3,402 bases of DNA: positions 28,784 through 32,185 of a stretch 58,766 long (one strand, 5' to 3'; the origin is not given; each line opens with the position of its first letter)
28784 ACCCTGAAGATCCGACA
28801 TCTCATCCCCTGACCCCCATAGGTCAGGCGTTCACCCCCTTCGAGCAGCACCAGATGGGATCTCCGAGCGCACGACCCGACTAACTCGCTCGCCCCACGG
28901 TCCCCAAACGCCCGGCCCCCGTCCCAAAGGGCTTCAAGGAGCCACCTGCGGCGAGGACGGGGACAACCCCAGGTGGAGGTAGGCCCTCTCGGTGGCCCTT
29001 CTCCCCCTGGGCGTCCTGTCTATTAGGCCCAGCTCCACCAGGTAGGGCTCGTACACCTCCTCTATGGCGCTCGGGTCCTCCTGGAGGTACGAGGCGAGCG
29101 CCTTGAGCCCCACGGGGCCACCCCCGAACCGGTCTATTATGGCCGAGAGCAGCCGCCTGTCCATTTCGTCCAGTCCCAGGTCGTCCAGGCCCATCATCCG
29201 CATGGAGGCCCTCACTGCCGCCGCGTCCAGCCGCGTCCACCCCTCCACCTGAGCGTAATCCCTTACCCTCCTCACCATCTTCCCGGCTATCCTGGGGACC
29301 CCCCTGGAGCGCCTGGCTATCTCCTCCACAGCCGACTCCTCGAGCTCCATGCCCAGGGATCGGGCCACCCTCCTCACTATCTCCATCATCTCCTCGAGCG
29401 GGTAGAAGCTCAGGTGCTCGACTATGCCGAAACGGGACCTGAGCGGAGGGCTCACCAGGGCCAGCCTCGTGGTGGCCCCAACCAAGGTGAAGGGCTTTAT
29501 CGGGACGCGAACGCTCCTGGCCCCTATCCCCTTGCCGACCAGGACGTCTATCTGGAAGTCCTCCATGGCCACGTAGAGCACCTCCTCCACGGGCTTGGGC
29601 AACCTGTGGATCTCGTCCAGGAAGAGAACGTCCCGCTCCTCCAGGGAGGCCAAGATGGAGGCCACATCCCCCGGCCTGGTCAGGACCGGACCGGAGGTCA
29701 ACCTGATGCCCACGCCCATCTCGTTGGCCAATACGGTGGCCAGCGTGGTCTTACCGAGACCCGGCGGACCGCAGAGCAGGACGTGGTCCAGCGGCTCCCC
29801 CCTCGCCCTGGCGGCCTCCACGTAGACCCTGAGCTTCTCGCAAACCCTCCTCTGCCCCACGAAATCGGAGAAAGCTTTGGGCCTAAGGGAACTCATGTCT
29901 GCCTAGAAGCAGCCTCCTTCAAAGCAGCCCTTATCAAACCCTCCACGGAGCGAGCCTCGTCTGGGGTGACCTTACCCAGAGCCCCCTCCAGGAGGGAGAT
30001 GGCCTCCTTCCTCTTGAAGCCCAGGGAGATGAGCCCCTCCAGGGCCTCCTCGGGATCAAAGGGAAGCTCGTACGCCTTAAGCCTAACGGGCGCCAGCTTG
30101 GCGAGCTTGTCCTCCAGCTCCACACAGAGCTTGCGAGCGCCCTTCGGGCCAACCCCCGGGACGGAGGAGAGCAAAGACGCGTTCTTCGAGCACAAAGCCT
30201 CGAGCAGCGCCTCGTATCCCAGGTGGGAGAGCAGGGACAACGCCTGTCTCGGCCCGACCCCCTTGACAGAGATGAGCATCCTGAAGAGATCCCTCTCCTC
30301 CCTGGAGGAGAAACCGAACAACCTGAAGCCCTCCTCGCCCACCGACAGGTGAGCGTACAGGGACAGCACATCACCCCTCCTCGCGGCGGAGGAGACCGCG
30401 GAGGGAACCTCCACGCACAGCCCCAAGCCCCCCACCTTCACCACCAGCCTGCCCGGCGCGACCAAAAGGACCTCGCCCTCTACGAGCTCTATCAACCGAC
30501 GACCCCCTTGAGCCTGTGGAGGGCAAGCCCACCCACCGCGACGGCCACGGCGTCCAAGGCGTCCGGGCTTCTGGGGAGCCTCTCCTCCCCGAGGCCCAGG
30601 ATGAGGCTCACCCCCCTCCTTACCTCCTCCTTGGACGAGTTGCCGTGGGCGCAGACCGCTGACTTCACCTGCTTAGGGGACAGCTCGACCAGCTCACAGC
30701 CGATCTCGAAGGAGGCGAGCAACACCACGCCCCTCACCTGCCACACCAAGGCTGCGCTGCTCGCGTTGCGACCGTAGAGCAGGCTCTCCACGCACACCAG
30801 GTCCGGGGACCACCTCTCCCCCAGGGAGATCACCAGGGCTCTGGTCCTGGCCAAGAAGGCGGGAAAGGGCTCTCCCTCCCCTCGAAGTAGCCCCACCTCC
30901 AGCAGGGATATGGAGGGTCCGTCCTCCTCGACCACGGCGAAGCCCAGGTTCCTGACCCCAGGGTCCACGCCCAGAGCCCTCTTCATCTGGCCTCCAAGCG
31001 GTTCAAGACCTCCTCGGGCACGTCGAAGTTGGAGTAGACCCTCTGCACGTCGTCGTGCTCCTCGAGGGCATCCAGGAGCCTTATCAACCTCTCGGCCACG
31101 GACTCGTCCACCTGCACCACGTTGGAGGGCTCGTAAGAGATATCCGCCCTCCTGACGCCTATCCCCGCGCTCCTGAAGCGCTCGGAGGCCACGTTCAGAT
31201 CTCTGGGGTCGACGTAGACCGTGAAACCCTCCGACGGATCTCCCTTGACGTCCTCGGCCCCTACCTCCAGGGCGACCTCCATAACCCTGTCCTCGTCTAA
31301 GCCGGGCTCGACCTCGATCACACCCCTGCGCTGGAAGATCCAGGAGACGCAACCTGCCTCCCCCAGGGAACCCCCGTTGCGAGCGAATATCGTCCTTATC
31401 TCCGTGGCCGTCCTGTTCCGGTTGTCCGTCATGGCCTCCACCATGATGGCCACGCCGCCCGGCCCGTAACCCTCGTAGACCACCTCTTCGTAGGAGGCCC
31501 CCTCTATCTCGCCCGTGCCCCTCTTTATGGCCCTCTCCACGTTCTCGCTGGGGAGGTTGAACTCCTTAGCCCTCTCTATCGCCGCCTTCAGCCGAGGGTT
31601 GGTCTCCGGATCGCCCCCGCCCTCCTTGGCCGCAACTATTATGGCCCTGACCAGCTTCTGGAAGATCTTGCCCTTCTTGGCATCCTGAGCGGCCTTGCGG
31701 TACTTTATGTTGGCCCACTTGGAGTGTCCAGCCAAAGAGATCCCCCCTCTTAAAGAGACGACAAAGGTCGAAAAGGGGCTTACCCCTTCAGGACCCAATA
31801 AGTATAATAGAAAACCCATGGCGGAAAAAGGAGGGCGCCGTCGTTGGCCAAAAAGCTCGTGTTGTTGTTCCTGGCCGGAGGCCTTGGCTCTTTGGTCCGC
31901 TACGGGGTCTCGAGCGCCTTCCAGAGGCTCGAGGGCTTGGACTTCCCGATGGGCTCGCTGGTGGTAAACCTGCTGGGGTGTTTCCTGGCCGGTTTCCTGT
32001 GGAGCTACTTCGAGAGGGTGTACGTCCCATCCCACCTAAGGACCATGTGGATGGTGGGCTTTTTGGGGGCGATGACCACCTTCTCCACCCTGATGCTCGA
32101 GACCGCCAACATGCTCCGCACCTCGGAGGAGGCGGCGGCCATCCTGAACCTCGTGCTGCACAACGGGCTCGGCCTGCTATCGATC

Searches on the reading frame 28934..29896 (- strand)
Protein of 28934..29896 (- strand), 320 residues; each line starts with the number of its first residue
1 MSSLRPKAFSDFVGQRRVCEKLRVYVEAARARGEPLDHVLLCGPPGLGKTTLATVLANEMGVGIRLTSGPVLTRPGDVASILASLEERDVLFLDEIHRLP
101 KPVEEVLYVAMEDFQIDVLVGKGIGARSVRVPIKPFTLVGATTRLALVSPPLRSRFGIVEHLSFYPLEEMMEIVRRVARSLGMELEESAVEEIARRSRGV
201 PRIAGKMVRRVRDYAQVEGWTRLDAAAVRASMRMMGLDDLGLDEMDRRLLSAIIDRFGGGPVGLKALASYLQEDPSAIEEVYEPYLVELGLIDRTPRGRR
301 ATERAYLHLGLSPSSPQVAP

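Call 60: search_protein_families(library=pfam, proteins=[window:28934-29896:-], max_evalue=0.00001)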
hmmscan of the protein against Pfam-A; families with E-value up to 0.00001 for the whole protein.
window:28934-29896:- (320 aa): 6 families
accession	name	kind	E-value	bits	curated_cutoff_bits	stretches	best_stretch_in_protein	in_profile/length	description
PF05496.18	RuvB_N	-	1.9e-73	245.9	27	1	4-162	1-159/159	Holliday junction DNA helicase RuvB P-loop domain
PF05491.19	RuvB_C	-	7.7e-25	87.1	24.7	1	240-309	2-71/72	RuvB C-terminal winged helix domain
PF17864.7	AAA_lid_4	-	4.5e-22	78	27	1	165-238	1-74/74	RuvB AAA lid domain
PF00004.35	AAA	-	8.9e-20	71.9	21.2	1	39-161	1-128/131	ATPase family associated with various cellular activities (AAA)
PF07728.20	AAA_5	-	4.3e-08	33.7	22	1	38-156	1-139/139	AAA domain (dynein-related subfamily)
PF01078.27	Mg_chelatase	-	5.4e-07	29.7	20.3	0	37-57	23-43/207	Magnesium chelatase, subunit ChlI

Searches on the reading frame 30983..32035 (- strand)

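Call 60: search_protein_families(library=pfam, proteins=[window:30983-32035:-], max_evalue=0.00001)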
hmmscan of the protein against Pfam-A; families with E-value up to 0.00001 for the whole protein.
window:30983-32035:- (350 aa): 2 families
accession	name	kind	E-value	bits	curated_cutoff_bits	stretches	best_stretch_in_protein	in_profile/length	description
PF01709.26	Transcrip_reg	-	1.7e-57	194.1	27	1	182-337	1-160/160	TACO1/YebC second and third domain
PF20772.2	TACO1_YebC_N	-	2.8e-33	114.6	36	1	105-176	1-73/73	TACO1/YebC protein N-terminal domain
